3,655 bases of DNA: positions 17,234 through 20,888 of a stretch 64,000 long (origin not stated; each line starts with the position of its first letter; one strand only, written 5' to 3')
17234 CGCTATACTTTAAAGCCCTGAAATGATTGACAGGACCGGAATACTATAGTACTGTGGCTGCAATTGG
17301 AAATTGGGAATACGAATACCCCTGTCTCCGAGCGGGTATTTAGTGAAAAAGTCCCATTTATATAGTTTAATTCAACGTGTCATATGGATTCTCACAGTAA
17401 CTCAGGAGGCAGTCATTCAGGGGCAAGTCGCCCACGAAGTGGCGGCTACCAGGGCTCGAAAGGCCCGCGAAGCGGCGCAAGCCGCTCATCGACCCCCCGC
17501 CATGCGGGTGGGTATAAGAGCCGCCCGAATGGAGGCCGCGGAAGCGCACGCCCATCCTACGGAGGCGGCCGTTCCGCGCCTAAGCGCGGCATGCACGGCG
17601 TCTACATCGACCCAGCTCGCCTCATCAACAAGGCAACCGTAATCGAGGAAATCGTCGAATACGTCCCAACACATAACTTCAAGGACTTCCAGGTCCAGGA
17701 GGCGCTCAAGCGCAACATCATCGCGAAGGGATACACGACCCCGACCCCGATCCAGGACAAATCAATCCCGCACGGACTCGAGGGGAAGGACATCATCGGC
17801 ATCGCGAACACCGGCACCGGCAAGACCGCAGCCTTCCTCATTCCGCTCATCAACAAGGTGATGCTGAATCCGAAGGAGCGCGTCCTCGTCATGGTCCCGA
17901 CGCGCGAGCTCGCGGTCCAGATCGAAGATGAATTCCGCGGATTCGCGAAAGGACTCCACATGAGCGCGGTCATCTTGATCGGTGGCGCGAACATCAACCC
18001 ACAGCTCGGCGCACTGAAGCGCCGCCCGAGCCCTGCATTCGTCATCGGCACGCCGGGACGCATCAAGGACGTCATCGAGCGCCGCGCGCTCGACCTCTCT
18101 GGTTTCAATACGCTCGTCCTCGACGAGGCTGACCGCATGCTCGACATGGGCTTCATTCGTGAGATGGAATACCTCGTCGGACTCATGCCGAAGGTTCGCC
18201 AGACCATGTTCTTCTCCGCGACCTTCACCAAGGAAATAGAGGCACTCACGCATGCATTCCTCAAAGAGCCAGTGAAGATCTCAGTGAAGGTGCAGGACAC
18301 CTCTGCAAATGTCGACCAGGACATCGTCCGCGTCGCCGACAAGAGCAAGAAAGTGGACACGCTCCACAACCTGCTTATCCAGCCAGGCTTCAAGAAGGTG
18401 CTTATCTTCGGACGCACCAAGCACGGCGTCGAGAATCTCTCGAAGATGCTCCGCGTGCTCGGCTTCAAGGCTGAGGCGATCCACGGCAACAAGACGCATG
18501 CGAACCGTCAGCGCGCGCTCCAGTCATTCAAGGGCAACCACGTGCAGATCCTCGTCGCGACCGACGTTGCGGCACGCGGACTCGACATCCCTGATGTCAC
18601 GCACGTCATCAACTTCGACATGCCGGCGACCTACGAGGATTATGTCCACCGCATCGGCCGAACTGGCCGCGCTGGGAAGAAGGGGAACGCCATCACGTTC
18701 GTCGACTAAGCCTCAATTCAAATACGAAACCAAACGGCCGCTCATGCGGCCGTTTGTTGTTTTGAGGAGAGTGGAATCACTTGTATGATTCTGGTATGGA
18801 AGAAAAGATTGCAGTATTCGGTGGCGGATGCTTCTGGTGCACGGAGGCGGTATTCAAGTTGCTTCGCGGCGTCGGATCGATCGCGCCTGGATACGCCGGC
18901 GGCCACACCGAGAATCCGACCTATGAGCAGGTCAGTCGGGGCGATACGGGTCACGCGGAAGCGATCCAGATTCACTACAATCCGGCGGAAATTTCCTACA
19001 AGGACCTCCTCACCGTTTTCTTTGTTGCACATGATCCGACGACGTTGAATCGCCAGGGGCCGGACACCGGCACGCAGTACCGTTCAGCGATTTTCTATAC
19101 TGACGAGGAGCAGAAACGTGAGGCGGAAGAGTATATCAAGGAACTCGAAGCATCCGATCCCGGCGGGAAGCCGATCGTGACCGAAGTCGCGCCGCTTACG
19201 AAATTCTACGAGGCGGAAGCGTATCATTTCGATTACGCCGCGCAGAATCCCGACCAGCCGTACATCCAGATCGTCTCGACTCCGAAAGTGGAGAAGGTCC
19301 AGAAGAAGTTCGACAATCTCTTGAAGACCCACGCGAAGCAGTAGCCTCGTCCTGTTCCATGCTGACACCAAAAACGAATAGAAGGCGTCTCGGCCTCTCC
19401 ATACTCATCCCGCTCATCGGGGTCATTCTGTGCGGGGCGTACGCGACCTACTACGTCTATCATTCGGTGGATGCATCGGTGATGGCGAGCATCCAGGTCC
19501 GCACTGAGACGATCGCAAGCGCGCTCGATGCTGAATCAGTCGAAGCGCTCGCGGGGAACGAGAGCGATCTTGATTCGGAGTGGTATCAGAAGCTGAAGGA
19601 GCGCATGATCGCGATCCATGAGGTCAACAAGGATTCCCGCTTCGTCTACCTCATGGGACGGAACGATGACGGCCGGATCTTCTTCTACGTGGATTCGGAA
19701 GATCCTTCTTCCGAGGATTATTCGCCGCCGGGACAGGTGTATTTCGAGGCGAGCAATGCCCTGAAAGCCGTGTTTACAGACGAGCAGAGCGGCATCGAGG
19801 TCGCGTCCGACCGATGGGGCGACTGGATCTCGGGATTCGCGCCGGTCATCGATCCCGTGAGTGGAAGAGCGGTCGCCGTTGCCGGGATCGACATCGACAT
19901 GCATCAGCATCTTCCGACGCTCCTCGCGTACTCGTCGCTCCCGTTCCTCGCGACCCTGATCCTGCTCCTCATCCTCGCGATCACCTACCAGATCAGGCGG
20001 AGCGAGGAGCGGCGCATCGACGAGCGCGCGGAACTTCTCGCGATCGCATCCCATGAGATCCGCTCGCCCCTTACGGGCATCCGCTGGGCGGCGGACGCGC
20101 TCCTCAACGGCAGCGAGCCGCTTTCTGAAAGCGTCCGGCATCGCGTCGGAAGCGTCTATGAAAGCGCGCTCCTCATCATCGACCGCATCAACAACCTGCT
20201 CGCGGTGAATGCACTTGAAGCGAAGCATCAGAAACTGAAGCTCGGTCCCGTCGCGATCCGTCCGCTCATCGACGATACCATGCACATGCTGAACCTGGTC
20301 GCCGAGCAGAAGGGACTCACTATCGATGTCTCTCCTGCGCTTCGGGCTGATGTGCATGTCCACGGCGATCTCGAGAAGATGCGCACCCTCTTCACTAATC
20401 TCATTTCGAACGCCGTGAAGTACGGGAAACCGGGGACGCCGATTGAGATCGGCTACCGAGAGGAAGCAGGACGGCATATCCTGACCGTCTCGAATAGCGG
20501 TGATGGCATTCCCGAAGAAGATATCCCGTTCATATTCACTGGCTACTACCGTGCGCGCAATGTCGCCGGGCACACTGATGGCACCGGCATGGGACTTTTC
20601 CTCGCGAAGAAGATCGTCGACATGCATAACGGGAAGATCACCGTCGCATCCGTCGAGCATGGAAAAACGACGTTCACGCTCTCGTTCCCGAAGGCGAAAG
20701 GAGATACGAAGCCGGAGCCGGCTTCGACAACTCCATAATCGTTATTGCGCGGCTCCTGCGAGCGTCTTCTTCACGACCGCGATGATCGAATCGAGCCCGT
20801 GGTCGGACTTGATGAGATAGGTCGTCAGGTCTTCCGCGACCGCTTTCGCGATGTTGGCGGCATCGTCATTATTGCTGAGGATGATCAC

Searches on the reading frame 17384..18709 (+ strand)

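Call 72: search_protein_families(library=ncbifam, proteins=[window:17384-18709:+], max_evalue=0.00001)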
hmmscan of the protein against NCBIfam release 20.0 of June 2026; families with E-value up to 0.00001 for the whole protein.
window:17384-18709:+ (441 aa): 40 families (the best 25 are shown)
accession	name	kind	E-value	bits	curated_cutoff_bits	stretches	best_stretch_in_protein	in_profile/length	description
NF053631.1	RNA_helic_CshA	equivalog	2.5e-119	399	646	1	99-440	1-341/434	degradosome RNA helicase CshA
NF053711.1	RNA_heli_RhlE1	exception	3.1e-107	359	750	1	99-440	3-348/434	RNA helicase RhlE1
NF053710.1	RNA_heli_RhlE2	exception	1.7e-106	357.1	925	1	99-440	3-353/635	RNA helicase RhlE2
NF008744.0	PRK11776.1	equivalog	2e-103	346.4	524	1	97-440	4-346/460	ATP-dependent RNA helicase DbpA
NF007882.0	PRK10590.1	equivalog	3.5e-101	339.4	743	1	99-440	3-349/456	ATP-dependent RNA helicase RhlE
NF008394.0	PRK11192.1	equivalog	6.5e-99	331.7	507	1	97-440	3-351/441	ATP-dependent RNA helicase SrmB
NF053636.1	DDHlcsCsdAPsy1082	equivalog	3.2e-93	313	890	1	98-439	4-346/512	DEAD/DEAH box helicase CsdA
NF008642.0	PRK11634.1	equivalog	9.1e-85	285.3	989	1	99-441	8-350/628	DEAD/DEAH family ATP-dependent RNA helicase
NF003419.0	PRK04837.1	equivalog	2e-84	283.8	588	1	93-439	5-359/424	ATP-dependent RNA helicase RhlB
NF002340.1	PRK01297.1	equivalog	2.3e-83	280.1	564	1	98-440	2-353/372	ATP-dependent RNA helicase RhlB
NF003390.0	PRK04537.1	equivalog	4.4e-70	237.3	732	1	98-439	10-360/572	ATP-dependent RNA helicase RhlB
TIGR01389.1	recQ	equivalog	1.3e-20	73.4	640.2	1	244-439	131-327/591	DNA helicase RecQ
NF010337.0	PRK13766.1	equivalog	1.3e-19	69.8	610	2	327-436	357-473/781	Hef nuclease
TIGR00614.1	recQ_fam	subfamily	4.2e-18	65.4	219.8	1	117-439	9-329/470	RecQ family ATP-dependent DNA helicase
NF008279.0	PRK11057.1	equivalog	3e-16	59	1015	1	115-441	21-341/608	ATP-dependent DNA helicase RecQ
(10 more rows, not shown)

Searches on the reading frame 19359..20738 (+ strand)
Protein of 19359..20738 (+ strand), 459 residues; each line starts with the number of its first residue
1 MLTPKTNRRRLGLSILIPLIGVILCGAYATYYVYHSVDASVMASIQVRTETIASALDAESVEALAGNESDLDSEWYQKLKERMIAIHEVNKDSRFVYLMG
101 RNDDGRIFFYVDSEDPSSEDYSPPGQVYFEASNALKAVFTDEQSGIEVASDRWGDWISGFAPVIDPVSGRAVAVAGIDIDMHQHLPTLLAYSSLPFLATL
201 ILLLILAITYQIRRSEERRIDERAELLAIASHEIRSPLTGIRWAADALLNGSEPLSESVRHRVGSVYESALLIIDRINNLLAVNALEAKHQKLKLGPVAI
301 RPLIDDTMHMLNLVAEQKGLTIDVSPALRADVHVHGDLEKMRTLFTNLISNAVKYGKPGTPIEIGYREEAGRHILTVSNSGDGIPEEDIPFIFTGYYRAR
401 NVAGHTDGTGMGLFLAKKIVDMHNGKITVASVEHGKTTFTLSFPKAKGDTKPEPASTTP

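Call 72: search_protein_families(library=ncbifam, proteins=[window:19359-20738:+], max_evalue=0.00001)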
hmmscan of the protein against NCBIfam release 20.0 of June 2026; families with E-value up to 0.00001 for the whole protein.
window:19359-20738:+ (459 aa): 73 families (the best 25 are shown)
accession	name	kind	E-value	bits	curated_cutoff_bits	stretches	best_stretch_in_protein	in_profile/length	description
NF046044.1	PnpS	equivalog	3.6e-39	134.9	400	1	202-444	154-390/390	two-component system histidine kinase PnpS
TIGR02966.1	phoR_proteo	equivalog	7.3e-38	130.4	334.2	1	221-443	112-333/333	phosphate regulon sensor histidine kinase PhoR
NF033092.0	HK_WalK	equivalog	2e-35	122.5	725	1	217-444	366-593/594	cell wall metabolism sensor histidine kinase WalK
NF008302.0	PRK11091.1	equivalog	2.2e-33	115.5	838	1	217-445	277-505/779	aerobic respiration two-component sensor histidine kinase ArcB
TIGR02956.1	TMAO_torS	equivalog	1.3e-32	112.9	676.5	1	224-455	465-692/967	TMAO reductase system sensor histidine kinase/response regulator TorS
NF008312.0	PRK11100.1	equivalog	1.5e-31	109.8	356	1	231-445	264-474/477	two-component system sensor histidine kinase CreC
NF011874.0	PRK15347.1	equivalog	1e-30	106.5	852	1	213-453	388-621/921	two component system sensor kinase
NF041735.1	hist_kin_RppB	equivalog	7.9e-30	104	400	1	228-444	221-438/438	two-component system sensor histidine kinase RppB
NF006800.0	PRK09303.1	equivalog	1e-29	103.6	342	1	218-446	146-378/383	histidine kinase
TIGR01386.1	cztS_silS_copS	subfamily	4.8e-29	101.6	292.55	1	232-444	250-457/457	heavy metal sensor histidine kinase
NF033091.0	HK_VanS_ACDEFG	equivalog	1.8e-28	99.5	400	1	222-444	73-293/293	vancomycin resistance histidine kinase VanS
NF047874.1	MASE3_PAS_HK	subfamily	1.6e-26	93.3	560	1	224-447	399-627/655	MASE3 domain-containing sensor histidine kinase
NF041880.1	EPS_EpsF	equivalog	2.7e-26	92.1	900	1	226-433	277-479/492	response regulator EpsF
NF008318.0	PRK11107.1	equivalog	4.4e-26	91.2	890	1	223-444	293-517/920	two-component sensor histidine kinase BarA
NF040691.1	MtrAB_MtrB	equivalog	1.1e-25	90.7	450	1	230-450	278-497/507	MtrAB system histidine kinase MtrB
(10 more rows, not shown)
